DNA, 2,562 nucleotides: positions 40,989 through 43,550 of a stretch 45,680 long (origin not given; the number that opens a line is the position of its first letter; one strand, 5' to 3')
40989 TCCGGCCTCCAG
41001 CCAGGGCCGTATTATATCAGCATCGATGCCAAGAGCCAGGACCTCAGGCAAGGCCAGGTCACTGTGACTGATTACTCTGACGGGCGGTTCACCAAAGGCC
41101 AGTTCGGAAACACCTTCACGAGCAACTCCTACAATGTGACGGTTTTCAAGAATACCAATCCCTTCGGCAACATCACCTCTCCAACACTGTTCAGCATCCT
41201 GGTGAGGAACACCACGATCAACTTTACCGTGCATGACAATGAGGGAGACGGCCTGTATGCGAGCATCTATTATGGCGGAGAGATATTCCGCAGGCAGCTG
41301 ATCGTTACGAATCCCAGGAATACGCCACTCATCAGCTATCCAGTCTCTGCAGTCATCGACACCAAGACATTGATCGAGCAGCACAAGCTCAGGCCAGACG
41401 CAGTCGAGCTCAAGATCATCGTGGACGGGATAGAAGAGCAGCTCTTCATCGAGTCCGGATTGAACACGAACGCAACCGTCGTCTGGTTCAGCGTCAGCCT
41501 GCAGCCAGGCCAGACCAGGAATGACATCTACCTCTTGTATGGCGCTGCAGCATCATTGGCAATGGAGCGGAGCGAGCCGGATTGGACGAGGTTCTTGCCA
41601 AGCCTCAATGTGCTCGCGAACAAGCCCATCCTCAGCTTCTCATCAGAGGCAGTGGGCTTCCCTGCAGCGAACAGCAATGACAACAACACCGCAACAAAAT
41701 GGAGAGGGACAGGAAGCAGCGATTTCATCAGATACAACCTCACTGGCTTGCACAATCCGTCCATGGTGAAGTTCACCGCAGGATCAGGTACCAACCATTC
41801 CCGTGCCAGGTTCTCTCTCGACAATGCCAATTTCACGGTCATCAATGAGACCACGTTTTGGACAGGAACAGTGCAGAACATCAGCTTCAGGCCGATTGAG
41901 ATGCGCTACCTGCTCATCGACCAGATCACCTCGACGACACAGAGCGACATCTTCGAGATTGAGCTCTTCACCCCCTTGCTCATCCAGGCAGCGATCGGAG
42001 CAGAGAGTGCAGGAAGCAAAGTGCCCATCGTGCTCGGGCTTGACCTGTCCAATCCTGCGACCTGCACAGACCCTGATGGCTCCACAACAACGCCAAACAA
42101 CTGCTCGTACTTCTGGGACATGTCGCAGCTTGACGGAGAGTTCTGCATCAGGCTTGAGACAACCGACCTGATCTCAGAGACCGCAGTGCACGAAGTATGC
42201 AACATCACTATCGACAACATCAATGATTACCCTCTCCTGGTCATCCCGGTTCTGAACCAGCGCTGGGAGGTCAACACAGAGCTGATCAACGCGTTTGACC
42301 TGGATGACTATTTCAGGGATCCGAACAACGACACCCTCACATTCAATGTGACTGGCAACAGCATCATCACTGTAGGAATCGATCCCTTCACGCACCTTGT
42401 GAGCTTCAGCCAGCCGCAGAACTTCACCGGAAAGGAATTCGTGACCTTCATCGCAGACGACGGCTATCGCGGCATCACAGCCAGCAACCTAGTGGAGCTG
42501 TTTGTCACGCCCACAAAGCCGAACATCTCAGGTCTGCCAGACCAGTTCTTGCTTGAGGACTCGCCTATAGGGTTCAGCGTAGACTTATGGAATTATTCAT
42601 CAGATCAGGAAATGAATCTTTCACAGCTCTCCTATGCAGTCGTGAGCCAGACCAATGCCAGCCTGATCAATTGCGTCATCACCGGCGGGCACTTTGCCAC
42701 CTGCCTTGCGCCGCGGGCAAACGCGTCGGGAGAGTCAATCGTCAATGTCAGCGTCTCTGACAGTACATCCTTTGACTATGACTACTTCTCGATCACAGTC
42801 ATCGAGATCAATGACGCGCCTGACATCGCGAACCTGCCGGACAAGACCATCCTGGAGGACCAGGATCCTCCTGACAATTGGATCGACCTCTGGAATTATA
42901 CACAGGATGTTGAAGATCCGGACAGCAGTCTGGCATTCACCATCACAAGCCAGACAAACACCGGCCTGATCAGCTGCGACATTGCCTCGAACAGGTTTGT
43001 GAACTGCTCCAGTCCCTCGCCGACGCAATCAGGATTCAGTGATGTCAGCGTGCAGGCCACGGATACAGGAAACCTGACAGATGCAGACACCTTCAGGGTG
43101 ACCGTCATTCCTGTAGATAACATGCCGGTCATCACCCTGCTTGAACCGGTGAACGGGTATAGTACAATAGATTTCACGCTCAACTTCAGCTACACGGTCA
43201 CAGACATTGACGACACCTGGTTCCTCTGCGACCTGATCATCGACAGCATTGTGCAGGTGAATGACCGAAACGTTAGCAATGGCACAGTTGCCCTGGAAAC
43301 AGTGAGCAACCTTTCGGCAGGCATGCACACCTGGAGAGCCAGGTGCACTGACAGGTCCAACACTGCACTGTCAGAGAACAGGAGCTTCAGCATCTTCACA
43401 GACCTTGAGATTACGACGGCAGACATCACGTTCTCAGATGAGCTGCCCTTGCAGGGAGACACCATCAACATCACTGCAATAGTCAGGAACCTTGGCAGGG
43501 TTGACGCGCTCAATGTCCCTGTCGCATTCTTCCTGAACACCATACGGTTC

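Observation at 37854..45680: Giant open-ended ORF missing from the ORF track, with hierarchical repeat architecture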

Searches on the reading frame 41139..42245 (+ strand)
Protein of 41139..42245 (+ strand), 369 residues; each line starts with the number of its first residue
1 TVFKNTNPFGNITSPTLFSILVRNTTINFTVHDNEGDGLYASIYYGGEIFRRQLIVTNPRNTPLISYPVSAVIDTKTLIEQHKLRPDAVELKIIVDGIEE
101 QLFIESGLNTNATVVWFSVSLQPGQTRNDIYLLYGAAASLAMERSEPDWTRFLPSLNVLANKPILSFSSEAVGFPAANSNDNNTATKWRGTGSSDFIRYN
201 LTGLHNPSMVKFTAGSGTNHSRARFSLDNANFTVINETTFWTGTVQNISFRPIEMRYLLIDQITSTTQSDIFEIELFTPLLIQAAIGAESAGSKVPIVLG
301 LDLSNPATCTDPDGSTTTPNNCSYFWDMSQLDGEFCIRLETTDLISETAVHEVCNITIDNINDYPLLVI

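Call 34: search_solved_structures(query=A1, max_evalue=1)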
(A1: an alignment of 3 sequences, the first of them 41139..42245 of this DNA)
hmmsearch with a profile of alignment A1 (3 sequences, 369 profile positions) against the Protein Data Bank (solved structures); distinct sequences matched with E-value up to 1: 8.
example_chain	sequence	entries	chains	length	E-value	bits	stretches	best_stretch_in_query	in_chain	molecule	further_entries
4zxe_A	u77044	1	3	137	1.5e-05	27.3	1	152-263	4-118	Glucanase/Chitosanase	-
2rv9_A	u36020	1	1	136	1.8e-05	27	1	153-263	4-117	Glucanase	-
4zy9_A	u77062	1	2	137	3.1e-05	26.2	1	152-261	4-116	Glucanase/chitosanase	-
4zz5_A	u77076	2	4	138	3.6e-05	26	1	152-269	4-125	Glucanase/chitosanase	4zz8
2rva_A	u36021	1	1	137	4.4e-05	25.7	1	153-269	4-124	Glucanase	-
2j7m_A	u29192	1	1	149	0.013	17.6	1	163-270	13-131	HYALURONIDASE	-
2j1a_A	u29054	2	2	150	0.013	17.6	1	163-270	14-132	HYALURONIDASE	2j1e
7d29_A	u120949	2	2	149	0.018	17.1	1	157-279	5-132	AlyQ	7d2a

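Call 40: predict_structure(alignment_id=A1)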
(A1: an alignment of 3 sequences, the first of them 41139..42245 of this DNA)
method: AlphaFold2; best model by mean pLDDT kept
length: 369 residues; sequences in the alignment: 3
mean_pLDDT: 44.3   pTM: 0.38
mean pLDDT of the five models: 44.3, 38.6, 35.4, 33.9, 33.6
residues with pLDDT >= 90: 0; 70-90: 28; 50-70: 114; < 50: 227
segments of 3 or more residues with pLDDT < 50: 1-26, 85-89, 106-109, 137-281, 295-317, 328-332, 343-347, 359-369
pLDDT, mean of each block of 10 residues (from residue 1): 29 32 45 53 57 75 61 61 50 69 50 62 80 57 35 28 25 28 32 34 31 29 29 30 29 33 32 30 61 49 42 43 51 55 50 53 32
secondary structure, 60 per line:
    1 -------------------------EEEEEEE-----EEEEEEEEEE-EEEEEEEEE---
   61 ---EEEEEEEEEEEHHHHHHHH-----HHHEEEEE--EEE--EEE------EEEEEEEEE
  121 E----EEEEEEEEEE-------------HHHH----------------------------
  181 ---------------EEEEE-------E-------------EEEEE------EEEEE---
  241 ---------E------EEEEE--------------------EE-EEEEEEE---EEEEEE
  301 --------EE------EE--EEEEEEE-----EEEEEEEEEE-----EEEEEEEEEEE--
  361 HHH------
elements in order: E26-32 E38-47 E49-57 E64-74 H75-82 E91-95 E98-100 E103-105 E112-121 E126-135 H149-152 E196-200 E222-226 E233-237 E257-261 E285-291 E295-300 E321-327 E333-342 E348-358

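Call 61: find_related_loci(query=A1, collection=genome_contigs, flank=10000)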
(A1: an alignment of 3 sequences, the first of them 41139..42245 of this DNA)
Query A1 (369 aa) in genome_contigs; peptide patterns used: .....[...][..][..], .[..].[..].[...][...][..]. (x = any residue, [..] = any of these).
420 stretches matched a pattern; 1 encode a relative of the query (tblastn E <= 1e-3); 1 distinct loci.
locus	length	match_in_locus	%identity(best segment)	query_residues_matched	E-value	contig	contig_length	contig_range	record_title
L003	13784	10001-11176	53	297-350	5e-7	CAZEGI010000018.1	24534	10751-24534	MAG TPA_asm: uncultured archaeon isolate SRP098346_co1_96 genome assembly, contig: NODE_1714_length_24534_cov_37.156869,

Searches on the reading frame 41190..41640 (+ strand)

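Call 19: search_protein_families(library=pfam, proteins=[window:41190-41640:+], max_evalue=1)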
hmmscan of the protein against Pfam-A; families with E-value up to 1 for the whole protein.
window:41190-41640:+ (150 aa): 3 families
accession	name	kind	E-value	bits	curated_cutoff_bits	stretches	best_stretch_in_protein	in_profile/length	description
PF10102.14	DUF2341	-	0.0076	17.1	23.4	1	85-124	17-57/84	Domain of unknown function (DUF2341)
PF22479.2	Pam3_gp18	-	0.019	15.8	24.2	1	1-50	15-63/101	Cyanophage baseplate Pam3 plug gp18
PF12293.13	T4BSS_DotH_IcmK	-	0.17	11.4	25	1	67-124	2-60/238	Putative outer membrane core complex of type IVb secretion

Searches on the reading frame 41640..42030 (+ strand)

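Call 19: search_protein_families(library=pfam, proteins=[window:41640-42030:+], max_evalue=1)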
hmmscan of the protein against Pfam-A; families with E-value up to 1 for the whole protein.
window:41640-42030:+ (130 aa): 3 families
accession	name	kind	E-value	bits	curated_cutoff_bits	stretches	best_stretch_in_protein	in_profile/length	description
PF00754.31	F5_F8_type_C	-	1e-05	26.1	28.2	1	2-104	6-121/127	F5/8 type C domain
PF22633.2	F5_F8_type_C_2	-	0.02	15.9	27.8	1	12-91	2-89/91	NedA-like, galactose-binding domain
PF07154.16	DUF1392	-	0.14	12.7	25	1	62-118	77-133/150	Protein of unknown function (DUF1392)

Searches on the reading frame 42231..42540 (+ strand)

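Call 19: search_protein_families(library=pfam, proteins=[window:42231-42540:+], max_evalue=1)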
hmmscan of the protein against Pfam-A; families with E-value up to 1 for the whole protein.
window:42231-42540:+ (103 aa): 1 family
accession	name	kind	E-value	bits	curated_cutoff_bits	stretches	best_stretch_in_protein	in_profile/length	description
PF17963.7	Big_9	-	0.024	15.9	23.6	1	27-83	26-82/89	Bacterial Ig domain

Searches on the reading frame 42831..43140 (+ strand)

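Call 19: search_protein_families(library=pfam, proteins=[window:42831-43140:+], max_evalue=1)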
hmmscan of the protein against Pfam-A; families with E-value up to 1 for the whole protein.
window:42831-43140:+ (103 aa): 1 family
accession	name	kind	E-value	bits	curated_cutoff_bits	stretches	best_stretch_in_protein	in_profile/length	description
PF05345.18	He_PIG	-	0.41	11.6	24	1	62-92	65-95/96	Putative Ig domain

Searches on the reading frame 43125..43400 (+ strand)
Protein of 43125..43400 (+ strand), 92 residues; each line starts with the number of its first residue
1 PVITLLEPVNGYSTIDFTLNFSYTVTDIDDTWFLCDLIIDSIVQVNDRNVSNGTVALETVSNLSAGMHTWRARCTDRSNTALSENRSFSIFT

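Call 19: search_protein_families(library=pfam, proteins=[window:43125-43400:+], max_evalue=1)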
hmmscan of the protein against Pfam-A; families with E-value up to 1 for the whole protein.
window:43125-43400:+ (92 aa): 2 families
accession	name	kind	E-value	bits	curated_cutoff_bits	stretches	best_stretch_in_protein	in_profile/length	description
PF19078.6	Big_12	-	0.031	14.9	27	1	46-82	38-71/102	Bacterial Ig-like domain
PF03759.18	PRONE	-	0.14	11.4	27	1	48-89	236-277/361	PRONE (Plant-specific Rop nucleotide exchanger)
